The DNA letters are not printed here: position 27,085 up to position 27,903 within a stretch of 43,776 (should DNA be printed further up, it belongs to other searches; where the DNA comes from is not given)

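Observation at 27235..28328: Tandem dCTP-deaminase paralogs with reciprocal substitutions at two conserved active-site positions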

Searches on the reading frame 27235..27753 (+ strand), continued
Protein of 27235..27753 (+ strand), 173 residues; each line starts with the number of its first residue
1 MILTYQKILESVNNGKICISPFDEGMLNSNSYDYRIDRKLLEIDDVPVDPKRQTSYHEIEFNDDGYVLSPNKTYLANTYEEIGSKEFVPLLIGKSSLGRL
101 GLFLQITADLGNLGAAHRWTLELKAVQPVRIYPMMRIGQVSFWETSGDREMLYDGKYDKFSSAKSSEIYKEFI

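Call 34: search_solved_structures(query=L034:2808-4001:+, max_evalue=1)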
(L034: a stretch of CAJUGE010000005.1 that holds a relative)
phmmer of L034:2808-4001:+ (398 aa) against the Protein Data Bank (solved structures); distinct sequences matched with E-value up to 1: 31.
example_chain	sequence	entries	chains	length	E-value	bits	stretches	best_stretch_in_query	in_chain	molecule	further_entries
2fb2_A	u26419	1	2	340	1.1e-06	31.2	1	8-171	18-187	Molybdenum cofactor biosynthesis protein A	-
1tv7_A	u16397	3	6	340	1.5e-06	30.7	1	9-171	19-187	Molybdenum cofactor biosynthesis protein A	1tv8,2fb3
7tol_A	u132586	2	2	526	0.00015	24.1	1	8-105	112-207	glycerol dibiphytanyl glycerol tetraether - macrocyclic archaeol synthase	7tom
4m7t_A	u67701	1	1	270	0.00054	22.3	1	8-134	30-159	BtrN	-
4m7s_A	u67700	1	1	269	0.00057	22.2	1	8-134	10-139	BtrN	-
9dfu_A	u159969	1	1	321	0.001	21.4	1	12-164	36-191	Radical SAM core domain-containing protein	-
9dfn_A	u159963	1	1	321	0.0011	21.3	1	12-164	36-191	Radical SAM core domain-containing protein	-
6y1x_A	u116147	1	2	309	0.063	15.5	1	8-103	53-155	Radical SAM domain protein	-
8wm2_A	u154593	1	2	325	0.07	15.3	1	10-96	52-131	Fe-S radical SAM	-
3fr3_A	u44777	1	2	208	0.09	15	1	25-144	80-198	Glutathione S-transferase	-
8vcw_A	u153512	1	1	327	0.1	14.8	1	3-76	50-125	Biotin synthase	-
6b4c_A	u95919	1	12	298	0.13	14.5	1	11-97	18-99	Viperin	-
9dfw_A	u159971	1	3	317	0.14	14.3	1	11-97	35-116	Radical SAM core domain-containing protein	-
9dgw_A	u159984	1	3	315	0.14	14.3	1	11-97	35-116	Radical SAM core domain-containing protein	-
7n7i_A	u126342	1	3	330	0.16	14.2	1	11-97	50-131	Viperin-like enzyme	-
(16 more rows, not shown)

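Call 35: search_protein_families(library=padloc, proteins=[window:27235-27753:+, L031:3441-4001:+, L034:2808-4001:+, L038:567-1280:+, L035:2223-3959:+, L047:5068-6078:+, L039:2149-3444:+], max_evalue=0.01)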
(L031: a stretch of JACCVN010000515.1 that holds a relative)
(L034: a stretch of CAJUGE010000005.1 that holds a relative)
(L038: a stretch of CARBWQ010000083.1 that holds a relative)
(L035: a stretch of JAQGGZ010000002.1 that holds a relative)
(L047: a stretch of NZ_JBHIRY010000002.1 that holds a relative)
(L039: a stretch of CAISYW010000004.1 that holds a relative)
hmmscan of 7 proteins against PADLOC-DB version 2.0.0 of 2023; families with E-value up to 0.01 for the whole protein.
window:27235-27753:+ (173 aa): 0 families

L031:3441-4001:+ (187 aa): 0 families

L034:2808-4001:+ (398 aa): 2 families
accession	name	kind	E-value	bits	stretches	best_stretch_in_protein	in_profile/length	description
PDLC02904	pVip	-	7.6e-10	36.7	1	11-262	10-239/262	Viperins associated with kinases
PDLC02903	pVip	-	2.5e-07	28.5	1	11-168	7-161/257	Viperins not associated with kinases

L038:567-1280:+ (238 aa): 1 family
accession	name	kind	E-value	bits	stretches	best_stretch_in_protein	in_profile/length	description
PDLC03544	REase_II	-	0.00029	18.7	1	134-199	146-211/231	Type II restriction enzyme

L035:2223-3959:+ (579 aa): 0 families

L047:5068-6078:+ (337 aa): 0 families

L039:2149-3444:+ (432 aa): 0 families

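Call 36: search_protein_families(library=phrogs, proteins=[window:27235-27753:+, L031:3441-4001:+, L038:567-1280:+], max_evalue=0.001)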
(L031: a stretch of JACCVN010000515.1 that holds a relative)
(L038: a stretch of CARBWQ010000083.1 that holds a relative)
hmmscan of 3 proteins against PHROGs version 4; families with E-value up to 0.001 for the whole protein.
window:27235-27753:+ (173 aa): 1 family
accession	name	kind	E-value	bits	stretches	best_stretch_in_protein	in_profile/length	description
phrog_1663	-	DNA, RNA and nucleotide metabolism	5.7e-41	141.6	1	1-167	50-217/303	dCTP deaminase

L031:3441-4001:+ (187 aa): 1 family
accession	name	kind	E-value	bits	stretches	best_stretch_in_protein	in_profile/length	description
phrog_139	-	other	1.9e-18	68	1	4-185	80-263/342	deoxynucleoside monophosphate kinase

L038:567-1280:+ (238 aa): 0 families
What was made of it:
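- These include dNMP-kinase-like genes (phrog_139, 1.9e-18, call 36) and a radical-SAM protein that matches 'viperins associated with kinases' (7.6e-10, call 35).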

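Call 49: search_protein_representatives(protein=window:27235-27753:+)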
Query: 173 residues. Proteins with E-value up to 0.001 (for the whole library): 3249; up to 1e-10: 1236; up to 1e-30: 55. The best 150 are listed.
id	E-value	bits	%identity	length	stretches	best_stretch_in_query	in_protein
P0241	4.0e-54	199.5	34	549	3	49-172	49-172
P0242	1.6e-49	184.6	56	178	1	1-172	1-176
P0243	1.0e-46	175.4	96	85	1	1-85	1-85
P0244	1.5e-43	165.1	46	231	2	1-162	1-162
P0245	2.5e-42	161.1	31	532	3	5-157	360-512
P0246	5.5e-42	160.0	78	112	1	75-172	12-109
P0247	5.4e-41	156.8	48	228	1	1-164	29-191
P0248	2.0e-39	151.7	45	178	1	2-170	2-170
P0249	8.5e-38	146.4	49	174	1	1-148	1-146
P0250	2.6e-37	144.8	49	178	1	1-157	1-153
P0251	3.8e-37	144.3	45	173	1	1-166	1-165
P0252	3.9e-37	144.3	48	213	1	1-161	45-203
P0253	4.0e-37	144.2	46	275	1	1-158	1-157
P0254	7.9e-37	143.3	45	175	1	1-172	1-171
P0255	1.9e-36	142.0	47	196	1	7-156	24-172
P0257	1.1e-35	139.6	42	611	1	1-172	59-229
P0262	3.3e-35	138.0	42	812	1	1-170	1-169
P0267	1.6e-34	135.8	42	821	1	1-172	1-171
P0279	1.4e-32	129.5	40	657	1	1-173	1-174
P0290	4.2e-31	124.6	43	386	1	1-172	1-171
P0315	1.2e-29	119.9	36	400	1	1-172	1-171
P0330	1.4e-28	116.4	37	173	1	1-171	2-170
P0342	7.3e-28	114.1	38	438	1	2-172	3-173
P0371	7.9e-27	110.7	42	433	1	3-169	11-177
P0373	9.2e-27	110.5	43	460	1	1-167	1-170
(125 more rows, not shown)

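Call 56: search_protein_families(library=pfam, proteins=[P0262, P0267, P0257, P0315, P0253, P0279, P0290, P0342, P0373, P0371], max_evalue=0.001)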
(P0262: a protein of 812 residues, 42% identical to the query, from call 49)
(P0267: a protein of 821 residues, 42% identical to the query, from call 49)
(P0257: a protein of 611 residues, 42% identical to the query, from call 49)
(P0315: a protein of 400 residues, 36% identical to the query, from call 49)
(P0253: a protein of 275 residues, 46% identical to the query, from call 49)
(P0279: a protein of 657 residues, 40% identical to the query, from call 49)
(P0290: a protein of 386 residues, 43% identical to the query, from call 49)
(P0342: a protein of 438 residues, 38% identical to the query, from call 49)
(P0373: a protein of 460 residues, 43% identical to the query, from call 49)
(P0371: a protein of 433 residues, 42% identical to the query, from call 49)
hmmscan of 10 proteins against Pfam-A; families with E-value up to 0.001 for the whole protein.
P0262 (812 aa): 3 families
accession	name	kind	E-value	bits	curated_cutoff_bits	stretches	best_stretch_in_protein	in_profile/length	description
PF22769.1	DCD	-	1.7e-36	126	27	1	2-144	1-152/153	dCTP deaminase-like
PF01326.24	PPDK_N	-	1.1e-32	114.1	27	1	193-402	5-226/328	Pyruvate phosphate dikinase, AMP/ATP-binding domain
PF00391.29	PEP-utilizers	-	2.2e-08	34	23.1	1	747-798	5-56/72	PEP-utilising enzyme, mobile domain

P0267 (821 aa): 4 families
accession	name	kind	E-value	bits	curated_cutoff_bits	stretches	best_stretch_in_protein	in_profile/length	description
PF22769.1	DCD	-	1.1e-38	133.1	27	1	2-145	1-153/153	dCTP deaminase-like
PF01326.24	PPDK_N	-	8.3e-34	117.8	27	2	191-400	3-216/328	Pyruvate phosphate dikinase, AMP/ATP-binding domain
PF00391.29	PEP-utilizers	-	1.4e-06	28.2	23.1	1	770-802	18-50/72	PEP-utilising enzyme, mobile domain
PF06559.16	DCD_N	-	0.0008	19.7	21.4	0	2-109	4-120/164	2'-deoxycytidine 5'-triphosphate deaminase (DCD) N-terminal domain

P0257 (611 aa): 2 families
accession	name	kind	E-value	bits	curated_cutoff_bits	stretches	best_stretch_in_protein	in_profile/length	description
PF01326.24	PPDK_N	-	4.4e-37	128.5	27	1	249-459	3-221/328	Pyruvate phosphate dikinase, AMP/ATP-binding domain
PF22769.1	DCD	-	1.2e-34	120.1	27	1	60-201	1-151/153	dCTP deaminase-like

P0315 (400 aa): 1 family
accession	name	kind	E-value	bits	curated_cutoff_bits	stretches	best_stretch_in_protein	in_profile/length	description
PF22769.1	DCD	-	1.9e-30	106.4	27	1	2-144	1-152/153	dCTP deaminase-like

P0253 (275 aa): 4 families
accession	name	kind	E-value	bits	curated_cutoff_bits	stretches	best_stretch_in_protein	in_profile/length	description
PF22769.1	DCD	-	6.8e-40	137.1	27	1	3-142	2-150/153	dCTP deaminase-like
PF13649.12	Methyltransf_25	-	0.00011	23.2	27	1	221-263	2-45/97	Methyltransferase domain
PF08241.18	Methyltransf_11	-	0.00039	21.4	21.2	1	221-264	1-43/95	Methyltransferase domain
PF13489.12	Methyltransf_23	-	0.00065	19.9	27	0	204-252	12-57/164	Methyltransferase domain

P0279 (657 aa): 2 families
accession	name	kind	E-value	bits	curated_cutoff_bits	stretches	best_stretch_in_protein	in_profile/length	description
PF22769.1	DCD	-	8.2e-43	146.6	27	1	2-145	1-152/153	dCTP deaminase-like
PF06559.16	DCD_N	-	1.4e-07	32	21.4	1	2-145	4-162/164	2'-deoxycytidine 5'-triphosphate deaminase (DCD) N-terminal domain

P0290 (386 aa): 1 family
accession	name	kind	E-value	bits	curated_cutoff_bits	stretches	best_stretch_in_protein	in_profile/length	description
PF22769.1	DCD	-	3.5e-36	125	27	1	2-144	1-152/153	dCTP deaminase-like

P0342 (438 aa): 1 family
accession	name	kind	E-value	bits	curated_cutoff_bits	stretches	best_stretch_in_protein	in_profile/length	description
PF22769.1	DCD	-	9.7e-37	126.8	27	1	3-145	1-152/153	dCTP deaminase-like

P0373 (460 aa): 1 family
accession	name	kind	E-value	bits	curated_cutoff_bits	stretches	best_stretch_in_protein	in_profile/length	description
PF22769.1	DCD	-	2.1e-39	135.5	27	1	2-147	1-152/153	dCTP deaminase-like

P0371 (433 aa): 4 families
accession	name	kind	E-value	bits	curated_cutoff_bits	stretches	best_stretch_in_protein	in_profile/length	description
PF22769.1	DCD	-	6.6e-35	120.9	27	1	10-153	1-152/153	dCTP deaminase-like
PF13392.12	HNH_3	-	5.5e-10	39.2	24.8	1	261-307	2-45/46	HNH endonuclease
PF04218.19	CENP-B_N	-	6.6e-09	35.7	21.2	1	392-417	10-35/53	CENP-B N-terminal DNA-binding domain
PF13518.12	HTH_28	-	0.00096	19.6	25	0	331-366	2-35/52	Helix-turn-helix domain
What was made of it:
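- B-type domains are fused to a PPDK-type phosphohistidine dikinase module (call 56).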

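Call 57: find_encoding_contigs(protein=P0330, flank=4000, max_places=3)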
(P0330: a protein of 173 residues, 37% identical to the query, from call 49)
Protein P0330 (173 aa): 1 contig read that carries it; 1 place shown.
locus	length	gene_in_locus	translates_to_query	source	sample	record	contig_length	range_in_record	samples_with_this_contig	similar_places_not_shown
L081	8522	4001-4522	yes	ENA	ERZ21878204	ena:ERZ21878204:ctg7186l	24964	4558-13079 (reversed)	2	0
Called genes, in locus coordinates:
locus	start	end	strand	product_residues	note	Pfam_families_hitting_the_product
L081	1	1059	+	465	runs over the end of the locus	PF01637:ATPase_2, PF13173:AAA_14, PF13401:AAA_22 (weak), PF03008:DUF234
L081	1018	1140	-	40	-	-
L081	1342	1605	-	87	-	PF13683:rve_3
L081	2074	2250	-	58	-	-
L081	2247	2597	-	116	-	PF01527:HTH_Tnp_1 (weak), PF13518:HTH_28 (weak)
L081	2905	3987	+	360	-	PF01636:APH, PF01633:Choline_kinase (weak)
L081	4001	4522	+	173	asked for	PF22769:DCD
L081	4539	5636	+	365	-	PF00005:ABC_tran (faint), PF01712:dNK (faint), PF02223:Thymidylate_kin (faint), PF13238:AAA_18 (faint), PF13521:AAA_28 (faint), PF13671:AAA_33 (faint), PF20720:nSTAND3 (faint), PF25199:nSTAND_NTPase5 (faint)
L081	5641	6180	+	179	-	PF22769:DCD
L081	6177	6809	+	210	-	PF13489:Methyltransf_23, PF13847:Methyltransf_31, PF08241:Methyltransf_11, PF08242:Methyltransf_12, PF13649:Methyltransf_25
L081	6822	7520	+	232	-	-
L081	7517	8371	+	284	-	PF22769:DCD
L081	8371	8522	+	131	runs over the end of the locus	PF00383:dCMP_cyt_deam_1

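Call 58: find_encoding_contigs(protein=P0267, flank=5000, max_places=4)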
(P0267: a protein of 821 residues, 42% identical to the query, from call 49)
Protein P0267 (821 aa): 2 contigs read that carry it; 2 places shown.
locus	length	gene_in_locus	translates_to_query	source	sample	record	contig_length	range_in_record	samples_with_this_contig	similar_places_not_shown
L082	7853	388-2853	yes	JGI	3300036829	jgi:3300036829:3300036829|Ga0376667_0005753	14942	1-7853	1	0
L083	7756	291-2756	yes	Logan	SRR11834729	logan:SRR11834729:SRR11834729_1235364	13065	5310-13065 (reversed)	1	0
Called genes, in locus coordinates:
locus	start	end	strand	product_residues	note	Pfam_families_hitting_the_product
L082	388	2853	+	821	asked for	PF22769:DCD, PF01326:PPDK_N, PF00391:PEP-utilizers (weak)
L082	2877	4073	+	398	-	-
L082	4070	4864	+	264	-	PF00702:Hydrolase (weak), PF13344:Hydrolase_6, PF13242:Hydrolase_like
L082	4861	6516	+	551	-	PF01663:Phosphodiest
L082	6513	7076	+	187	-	-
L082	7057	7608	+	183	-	PF22769:DCD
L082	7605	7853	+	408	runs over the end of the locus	PF13535:ATP-grasp_4 (faint), PF02222:ATP-grasp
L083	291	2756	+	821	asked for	PF22769:DCD, PF01326:PPDK_N, PF00391:PEP-utilizers (weak)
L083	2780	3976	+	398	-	-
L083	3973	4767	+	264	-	PF00702:Hydrolase (weak), PF13344:Hydrolase_6, PF13242:Hydrolase_like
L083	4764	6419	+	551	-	PF01663:Phosphodiest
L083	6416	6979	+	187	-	-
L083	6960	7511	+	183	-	PF22769:DCD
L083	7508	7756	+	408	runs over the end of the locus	PF13535:ATP-grasp_4 (faint), PF02222:ATP-grasp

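Call 69: predict_structure(alignment_id=A1)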
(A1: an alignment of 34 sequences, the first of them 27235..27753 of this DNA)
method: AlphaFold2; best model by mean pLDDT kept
length: 173 residues; sequences in the alignment: 34
mean_pLDDT: 85.4   pTM: 0.80
mean pLDDT of the five models: 85.4, 85.1, 82.5, 81.0, 73.1
residues with pLDDT >= 90: 93; 70-90: 45; 50-70: 35; < 50: 0
segments of 3 or more residues with pLDDT < 50: none
pLDDT, mean of each block of 10 residues (from residue 1): 95 94 97 95 82 87 94 93 88 88 74 77 94 95 74 63 68 62
secondary structure, 60 per line:
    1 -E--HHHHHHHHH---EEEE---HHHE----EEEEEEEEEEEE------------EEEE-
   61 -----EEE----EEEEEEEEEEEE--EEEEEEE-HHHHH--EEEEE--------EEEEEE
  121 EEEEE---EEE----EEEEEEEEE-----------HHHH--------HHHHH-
elements in order: H5-13 E17-20 E32-43 E56-59 E66-68 E73-84 E87-93 H95-99 E102-106 E115-125 E129-131 E136-144 H156-159 H168-172
